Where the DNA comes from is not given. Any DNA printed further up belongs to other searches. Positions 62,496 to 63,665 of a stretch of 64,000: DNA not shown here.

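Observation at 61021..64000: PspA/IM30 operon with three uncharacterised partners, possibly an ESCRT-III-like membrane-remodelling module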

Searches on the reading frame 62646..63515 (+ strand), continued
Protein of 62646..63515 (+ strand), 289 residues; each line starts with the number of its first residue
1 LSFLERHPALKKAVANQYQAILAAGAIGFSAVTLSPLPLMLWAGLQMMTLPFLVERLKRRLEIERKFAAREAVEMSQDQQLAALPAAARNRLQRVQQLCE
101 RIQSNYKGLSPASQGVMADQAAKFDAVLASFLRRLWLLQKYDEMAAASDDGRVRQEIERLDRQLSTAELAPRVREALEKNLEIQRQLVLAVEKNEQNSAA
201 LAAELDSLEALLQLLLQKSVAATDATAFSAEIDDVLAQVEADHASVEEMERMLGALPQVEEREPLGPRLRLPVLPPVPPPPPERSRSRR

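Call 36: fold_search(model_id=the predicted structure, library=pdb)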
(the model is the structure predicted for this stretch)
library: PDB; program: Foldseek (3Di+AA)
matches with E <= 10: 422; with E <= 0.001: 0
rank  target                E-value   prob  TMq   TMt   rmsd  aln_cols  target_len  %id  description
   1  5f5p_A                2.3e-01  0.82  0.23  0.35  20.1       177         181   15  Molecular Basis for Shroom2 Recognition by Rock1 (released 2016-10-19)
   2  5xg2                  2.4e-01  0.30  0.20  0.24  43.2       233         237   21  Crystal structure of a coiled-coil segment (residues 345-468 and 694-814) of Pyrococcus yayanosii Smc (released 2017-06-07)
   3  6z0c_C                3.5e-01  0.69  0.26  0.34  11.8       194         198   15  Structure of in silico modelled artificial Maquette-3 protein (released 2021-03-17)
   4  5cwf_C                4.0e-01  0.20  0.13  0.20  23.4       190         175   16  Crystal structure of de novo designed helical repeat protein DHR8 (released 2015-12-16)
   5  6ixg_A                4.5e-01  0.35  0.22  0.26  19.5       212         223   14  Crystal structure of native apo SH3BP5 (P41) (released 2019-03-20)
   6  9fed                  4.9e-01  0.69  0.27  0.38  10.2       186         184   12  Single-chain chimeric protein mimicking the interaction between HR1 and HR2 in HIV gp41 (released 2025-05-28)
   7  4dcn_C                4.9e-01  0.28  0.18  0.25  14.2       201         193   12  Crystal Structure Analysis of the Arfaptin2 BAR domain in Complex with ARL1 (released 2012-06-13)
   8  5vju                  5.5e-01  0.57  0.26  0.35  14.6       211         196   15  De Novo Photosynthetic Reaction Center Protein Variant Equipped with His-Tyr H-bond, Heme B, and Cd(II) ions (released 2018-04-25)
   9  6z0c_B                5.5e-01  0.54  0.26  0.33  12.1       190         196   16  Structure of in silico modelled artificial Maquette-3 protein (released 2021-03-17)
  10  8d9o                  5.5e-01  0.51  0.25  0.33  14.4       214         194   16  De Novo Photosynthetic Reaction Center Protein in Apo-State (released 2022-09-28)
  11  5f4y_A                5.7e-01  0.20  0.16  0.24  14.1       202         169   16  Structure of the SD2 domain of Human Shroom2 (released 2016-10-19)
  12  3zx6_B                6.0e-01  0.38  0.27  0.26  49.8       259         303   12  Structure of Hamp(AF1503)-Tsr fusion - Hamp (A291V) mutant (released 2012-02-29)
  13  5vjs                  6.3e-01  0.35  0.23  0.30  15.2       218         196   15  De Novo Photosynthetic Reaction Center Protein Equipped with Heme B, a synthetic Zn porphyrin, and Zn(II) cations (released 2018-04-25)
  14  6z0c_D                6.7e-01  0.54  0.26  0.35  11.9       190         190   16  Structure of in silico modelled artificial Maquette-3 protein (released 2021-03-17)
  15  6ixg_B                6.7e-01  0.15  0.16  0.20  16.8       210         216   14  Crystal structure of native apo SH3BP5 (P41) (released 2019-03-20)
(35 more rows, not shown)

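Call 45: search_solved_structures(query=A4, max_evalue=10, show_alignments=2)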
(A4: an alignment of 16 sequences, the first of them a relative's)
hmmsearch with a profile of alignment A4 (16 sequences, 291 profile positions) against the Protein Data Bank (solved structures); distinct sequences matched with E-value up to 10: 79 (the best 60 are shown).
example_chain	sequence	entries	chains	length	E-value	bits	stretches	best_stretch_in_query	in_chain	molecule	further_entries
7wbb_A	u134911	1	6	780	5.5e-05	25.5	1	129-269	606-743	AFG2 isoform 1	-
2r62_A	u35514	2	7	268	6.9e-05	25.2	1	182-286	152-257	Cell division protease ftsH homolog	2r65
7wd3_A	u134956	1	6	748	0.0001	24.6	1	130-270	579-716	ATPase family gene 2 protein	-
2qz4_A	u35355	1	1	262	0.00012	24.4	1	181-271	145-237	Paraplegin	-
7nku_A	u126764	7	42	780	0.00012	24.4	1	130-269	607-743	ATPase family gene 2 protein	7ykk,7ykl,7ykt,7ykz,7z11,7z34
7wub_C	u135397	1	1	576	0.0015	20.7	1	143-283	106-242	Transitional endoplasmic reticulum ATPase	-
7wub_D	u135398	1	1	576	0.0019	20.4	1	143-283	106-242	Transitional endoplasmic reticulum ATPase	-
6mck_A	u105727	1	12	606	0.0023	20.2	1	144-283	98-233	Transitional endoplasmic reticulum ATPase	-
5c18_A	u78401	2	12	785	0.0034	19.6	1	144-283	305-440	Transitional endoplasmic reticulum ATPase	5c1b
7rlj_A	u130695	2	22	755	0.0043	19.3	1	144-283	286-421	Transitional endoplasmic reticulum ATPase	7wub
8yka_A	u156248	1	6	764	0.0044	19.2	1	144-283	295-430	Transitional endoplasmic reticulum ATPase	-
5vc7_A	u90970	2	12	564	0.0045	19.2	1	180-261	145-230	VCP-like ATPase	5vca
7y4w_A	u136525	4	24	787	0.0049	19.1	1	144-283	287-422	Transitional endoplasmic reticulum ATPase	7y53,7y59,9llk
7bp9_A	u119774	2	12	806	0.0051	19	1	144-283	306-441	Transitional endoplasmic reticulum ATPase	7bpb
7l5w_A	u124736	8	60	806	0.0052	19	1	144-283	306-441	Transitional endoplasmic reticulum ATPase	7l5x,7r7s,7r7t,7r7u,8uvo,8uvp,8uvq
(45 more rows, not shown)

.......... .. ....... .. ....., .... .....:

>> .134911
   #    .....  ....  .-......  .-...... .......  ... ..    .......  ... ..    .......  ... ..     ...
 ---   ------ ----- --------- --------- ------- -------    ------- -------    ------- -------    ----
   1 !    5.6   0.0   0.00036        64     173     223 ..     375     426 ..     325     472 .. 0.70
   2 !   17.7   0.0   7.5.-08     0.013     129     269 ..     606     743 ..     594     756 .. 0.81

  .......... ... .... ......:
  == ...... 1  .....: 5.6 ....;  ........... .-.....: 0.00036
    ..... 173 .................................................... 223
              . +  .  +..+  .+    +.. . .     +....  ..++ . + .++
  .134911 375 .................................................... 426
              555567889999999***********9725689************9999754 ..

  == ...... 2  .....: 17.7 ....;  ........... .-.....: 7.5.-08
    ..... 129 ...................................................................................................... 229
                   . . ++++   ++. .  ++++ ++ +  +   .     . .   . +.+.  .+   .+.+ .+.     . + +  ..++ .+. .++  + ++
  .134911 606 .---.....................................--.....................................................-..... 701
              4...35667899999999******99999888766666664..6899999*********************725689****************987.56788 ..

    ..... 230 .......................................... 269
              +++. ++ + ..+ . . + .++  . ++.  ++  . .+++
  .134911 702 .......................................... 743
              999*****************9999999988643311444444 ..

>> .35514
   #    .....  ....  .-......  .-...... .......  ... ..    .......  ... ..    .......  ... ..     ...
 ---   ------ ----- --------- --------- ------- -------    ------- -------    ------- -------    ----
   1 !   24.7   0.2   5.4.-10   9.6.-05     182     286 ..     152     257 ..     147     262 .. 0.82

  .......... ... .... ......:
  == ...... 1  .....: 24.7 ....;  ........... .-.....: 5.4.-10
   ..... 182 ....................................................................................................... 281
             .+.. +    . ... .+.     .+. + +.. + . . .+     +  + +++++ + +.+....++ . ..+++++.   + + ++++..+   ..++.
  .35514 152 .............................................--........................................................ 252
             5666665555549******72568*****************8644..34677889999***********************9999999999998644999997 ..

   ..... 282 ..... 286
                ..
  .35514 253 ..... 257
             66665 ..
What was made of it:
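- Checked: A profile of residues 1-290 matches the AAA domains of AFG2, FtsH, paraplegin and p97 at E = 5.5e-5 to 5e-3 (call 45).
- Tried and rejected: The claim that the N-domain is a degenerate AAA therefore rests on the PDB profile hits (call 45).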

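Call 46: search_protein_representatives(alignment_id=A1)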
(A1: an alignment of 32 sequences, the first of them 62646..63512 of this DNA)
Query: 32 sequences, 289 profile positions. Proteins with E-value up to 0.001 (for the whole library): 467; up to 1e-10: 160; up to 1e-30: 20. The best 150 are listed.
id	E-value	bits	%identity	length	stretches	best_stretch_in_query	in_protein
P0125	4.6e-129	446.0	-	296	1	1-283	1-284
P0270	4.3e-109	380.5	-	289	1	3-288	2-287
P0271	2.0e-76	273.3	-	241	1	73-271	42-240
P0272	1.5e-59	217.9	-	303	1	9-285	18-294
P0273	1.4e-55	204.9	-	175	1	117-283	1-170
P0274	7.2e-52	192.7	-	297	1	9-269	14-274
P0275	1.4e-50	188.5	-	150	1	20-135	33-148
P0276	5.2e-50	186.6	-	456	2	3-141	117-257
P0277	2.5e-42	161.4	-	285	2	199-267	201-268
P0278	2.5e-38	148.3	-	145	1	153-265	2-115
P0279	5.4e-38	147.1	-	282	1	9-263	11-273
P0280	9.2e-38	146.4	-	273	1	9-260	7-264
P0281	1.3e-36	142.6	-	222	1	84-255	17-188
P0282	1.9e-36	142.1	-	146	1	1-92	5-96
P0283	1.8e-35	138.8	-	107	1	191-288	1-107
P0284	5.4e-35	137.3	-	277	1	9-264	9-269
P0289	1.1e-29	119.9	-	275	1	10-254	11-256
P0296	1.2e-25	106.6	-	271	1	7-266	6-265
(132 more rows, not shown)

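Call 48: search_protein_families(library=pfam, alignment_id=A5, max_evalue=0.1)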
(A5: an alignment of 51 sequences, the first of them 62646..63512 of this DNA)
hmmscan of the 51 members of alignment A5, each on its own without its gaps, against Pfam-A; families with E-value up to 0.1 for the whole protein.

A. member 1, window:62646-63512:+ (289 aa): 1 family
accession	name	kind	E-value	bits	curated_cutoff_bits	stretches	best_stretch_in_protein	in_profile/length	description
PF24949.1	DUF7760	-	0.00084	19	27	1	31-116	117-198/253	Domain of unknown function (DUF7760)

B. families by the number of members that match (of 51 scanned): 82 families (the first 25 are shown)
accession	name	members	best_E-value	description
PF14756.11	Pdase_C33_assoc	3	0.039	Peptidase_C33-associated domain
PF25443.1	ANG-1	2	0.0002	ANG-1-like domain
PF04065.20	Not3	2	0.00081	Not1 N-terminal domain, CCR4-Not complex component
PF05531.17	NPV_P10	2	0.001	Nucleopolyhedrovirus P10 protein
PF10046.14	BLOC1_2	2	0.0017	Biogenesis of lysosome-related organelles complex-1 subunit 2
PF04513.17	Baculo_PEP_C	2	0.0081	Baculovirus polyhedron envelope protein, PEP, C terminus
PF07889.17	DUF1664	2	0.022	Protein of unknown function (DUF1664)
PF00482.28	T2SSF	1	0.00011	Type II secretion system (T2SS), protein F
PF24949.1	DUF7760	1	0.00084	Domain of unknown function (DUF7760)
PF25046.1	DUF7790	1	0.00093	Domain of unknown function (DUF7790)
PF25785.1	TPR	1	0.0012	Nucleoprotein TPR-like domain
PF16312.10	Oberon_cc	1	0.0014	Coiled-coil region of Oberon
PF13012.11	MitMem_reg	1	0.0017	Maintenance of mitochondrial structure and function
PF11101.13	DUF2884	1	0.0018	Protein of unknown function (DUF2884)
PF19443.4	DAHL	1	0.0025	DAHL domain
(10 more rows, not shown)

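Call 49: search_solved_structures(query=A5, max_evalue=10)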
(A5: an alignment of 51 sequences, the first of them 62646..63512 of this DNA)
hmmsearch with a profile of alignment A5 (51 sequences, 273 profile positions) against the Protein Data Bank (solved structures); distinct sequences matched with E-value up to 10: 20.
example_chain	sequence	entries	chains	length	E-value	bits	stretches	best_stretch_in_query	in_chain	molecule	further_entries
9tls_A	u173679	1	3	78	0.026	17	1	141-193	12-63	Sc-apCC-2-KLHL20-3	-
8qkd_A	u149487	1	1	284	0.092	15.2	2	164-222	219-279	sc-CC-5-24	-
36lx_A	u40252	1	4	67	0.12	14.8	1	152-202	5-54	MB03-ds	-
2osz_A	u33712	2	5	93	0.12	14.8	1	153-223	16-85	Nucleoporin p58/p45 | Nucleoporin Nup58/Nup45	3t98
9tqb_H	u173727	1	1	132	0.13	14.7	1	76-149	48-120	Biogenesis of lysosome-related organelles complex 1 subunit 2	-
3lt6_A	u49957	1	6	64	0.22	13.9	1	100-144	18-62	Adhesin yadA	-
4jq5_A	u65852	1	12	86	0.23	13.8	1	154-222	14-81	Nucleoporin p58/p45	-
4jo9_B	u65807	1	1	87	0.23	13.8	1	154-222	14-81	Nucleoporin p58/p45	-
4jo7_E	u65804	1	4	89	0.25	13.7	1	154-222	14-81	Nucleoporin p58/p45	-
8g4k_A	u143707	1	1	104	0.29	13.5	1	154-190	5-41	5HCS_TGFBR2_1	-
9ftd_A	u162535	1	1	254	0.34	13.3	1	98-178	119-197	BmGPI12, BMN1 family, BMN1-9, BmSA1 orthologue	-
8fjg_A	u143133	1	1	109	0.39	13.1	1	96-135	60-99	H12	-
3vjf_A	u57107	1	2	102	0.75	12.2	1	93-182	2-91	WA20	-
6kos_A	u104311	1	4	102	0.85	12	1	93-179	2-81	SUWA (Super WA20)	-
8skx_A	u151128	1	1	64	1.1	11.7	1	119-161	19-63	Miniprotein HHH_rd4_0518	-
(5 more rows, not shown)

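Call 53: find_encoding_contigs(protein=P0279, flank=6000, max_places=3)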
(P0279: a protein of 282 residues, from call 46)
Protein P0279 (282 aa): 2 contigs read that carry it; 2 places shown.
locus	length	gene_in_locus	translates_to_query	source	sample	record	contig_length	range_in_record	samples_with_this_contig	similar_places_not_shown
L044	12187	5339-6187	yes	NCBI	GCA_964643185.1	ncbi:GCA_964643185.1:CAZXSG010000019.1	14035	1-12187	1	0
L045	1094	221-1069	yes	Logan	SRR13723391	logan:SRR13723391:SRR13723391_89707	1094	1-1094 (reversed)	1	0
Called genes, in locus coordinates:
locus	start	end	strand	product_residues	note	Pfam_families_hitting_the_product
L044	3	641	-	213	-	?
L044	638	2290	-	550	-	PF01694:Rhomboid, PF13428:TPR_14 (faint), PF13432:TPR_16 (weak), PF14559:TPR_19 (weak)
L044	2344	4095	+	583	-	PF13531:SBP_bac_11, PF13416:SBP_bac_8, PF05762:VWA_CoxE (weak), PF00092:VWA, PF13519:VWA_2, PF13768:VWA_3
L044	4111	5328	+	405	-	PF13416:SBP_bac_8 (faint), PF13531:SBP_bac_11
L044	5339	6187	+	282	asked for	-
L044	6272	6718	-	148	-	PF00383:dCMP_cyt_deam_1, PF14437:MafB19-deam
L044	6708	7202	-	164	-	-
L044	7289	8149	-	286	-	PF11138:DUF2911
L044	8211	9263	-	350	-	PF03193:RsgA_GTPase, PF00005:ABC_tran (weak)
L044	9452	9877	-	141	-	PF02566:OsmC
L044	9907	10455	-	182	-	PF02518:HATPase_c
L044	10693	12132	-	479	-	PF14938:SNAP (faint), PF13424:TPR_12, PF13374:TPR_10 (weak), PF13424:TPR_12, PF00515:TPR_1 (weak), PF13176:TPR_7 (weak), PF13374:TPR_10 (weak), PF13424:TPR_12 (weak), +5 more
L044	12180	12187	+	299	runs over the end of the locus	PF00487:FA_desaturase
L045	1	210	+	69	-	?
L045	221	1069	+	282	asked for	-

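Call 54: find_encoding_contigs(protein=P0272, flank=6000, max_places=2)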
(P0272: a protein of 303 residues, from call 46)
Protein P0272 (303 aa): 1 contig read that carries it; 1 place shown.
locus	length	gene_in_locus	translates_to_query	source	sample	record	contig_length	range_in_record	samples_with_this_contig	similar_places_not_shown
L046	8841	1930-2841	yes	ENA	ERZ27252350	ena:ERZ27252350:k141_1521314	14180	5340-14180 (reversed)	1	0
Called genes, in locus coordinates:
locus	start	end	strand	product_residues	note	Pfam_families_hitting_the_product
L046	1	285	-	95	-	?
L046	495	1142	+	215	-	-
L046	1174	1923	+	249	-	PF04012:PspA_IM30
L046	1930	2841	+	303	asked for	-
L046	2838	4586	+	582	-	PF00004:AAA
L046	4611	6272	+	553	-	PF00890:FAD_binding_2 (faint), PF01266:DAO (weak), PF07992:Pyr_redox_2 (faint), PF01593:Amino_oxidase, PF13450:NAD_binding_8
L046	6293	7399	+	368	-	PF00497:SBP_bac_3, PF01476:LysM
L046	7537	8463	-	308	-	PF00753:Lactamase_B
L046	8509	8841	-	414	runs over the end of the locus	PF00578:AhpC-TSA, PF08534:Redoxin, PF13905:Thioredoxin_8 (weak)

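Call 55: find_encoding_contigs(protein=P0284, flank=6000, max_places=2)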
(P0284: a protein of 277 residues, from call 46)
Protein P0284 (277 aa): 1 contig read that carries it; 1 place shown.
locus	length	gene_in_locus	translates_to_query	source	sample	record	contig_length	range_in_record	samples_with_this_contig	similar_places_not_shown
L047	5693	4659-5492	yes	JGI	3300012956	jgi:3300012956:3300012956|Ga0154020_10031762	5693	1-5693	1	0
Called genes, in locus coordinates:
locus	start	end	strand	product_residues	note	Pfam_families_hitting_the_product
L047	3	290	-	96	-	?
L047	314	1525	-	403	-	PF25917:BSH_RND, PF25973:BSH_CzcB, PF25876:HH_MFP_RND (faint), PF25954:Beta-barrel_RND_2, PF25989:YknX_C (weak)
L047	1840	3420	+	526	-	PF13416:SBP_bac_8 (weak), PF00092:VWA, PF05762:VWA_CoxE (faint), PF13519:VWA_2, PF13768:VWA_3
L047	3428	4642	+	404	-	PF13531:SBP_bac_11, PF13416:SBP_bac_8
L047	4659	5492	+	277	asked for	-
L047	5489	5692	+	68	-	?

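Call 56: find_encoding_contigs(protein=P0296, flank=6000, max_places=2)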
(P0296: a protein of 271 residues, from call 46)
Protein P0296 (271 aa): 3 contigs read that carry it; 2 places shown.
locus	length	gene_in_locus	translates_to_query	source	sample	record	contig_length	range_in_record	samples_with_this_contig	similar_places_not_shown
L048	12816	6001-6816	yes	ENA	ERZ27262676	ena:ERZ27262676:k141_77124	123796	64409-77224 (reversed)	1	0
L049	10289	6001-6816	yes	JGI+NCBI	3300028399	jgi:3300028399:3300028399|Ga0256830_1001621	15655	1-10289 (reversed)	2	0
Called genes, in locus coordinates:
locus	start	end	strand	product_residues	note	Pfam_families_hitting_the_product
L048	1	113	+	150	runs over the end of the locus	PF02629:CoA_binding, PF13380:CoA_binding_2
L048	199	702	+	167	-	PF05163:DinB, PF12867:DinB_2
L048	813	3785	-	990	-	PF00082:Peptidase_S8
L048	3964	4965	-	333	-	PF00586:AIRS, PF02769:AIRS_C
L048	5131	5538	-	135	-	-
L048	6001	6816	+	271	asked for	-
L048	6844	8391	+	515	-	PF01039:Carboxyl_trans, PF03255:ACCA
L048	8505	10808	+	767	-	-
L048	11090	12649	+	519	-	PF00072:Response_reg, PF08665:PglZ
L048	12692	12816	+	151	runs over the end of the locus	PF02367:TsaE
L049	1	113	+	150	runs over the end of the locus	PF02629:CoA_binding, PF13380:CoA_binding_2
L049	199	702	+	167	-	PF05163:DinB, PF12867:DinB_2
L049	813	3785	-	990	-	PF00082:Peptidase_S8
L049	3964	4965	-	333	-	PF00586:AIRS, PF02769:AIRS_C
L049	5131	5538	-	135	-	-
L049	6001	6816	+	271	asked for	-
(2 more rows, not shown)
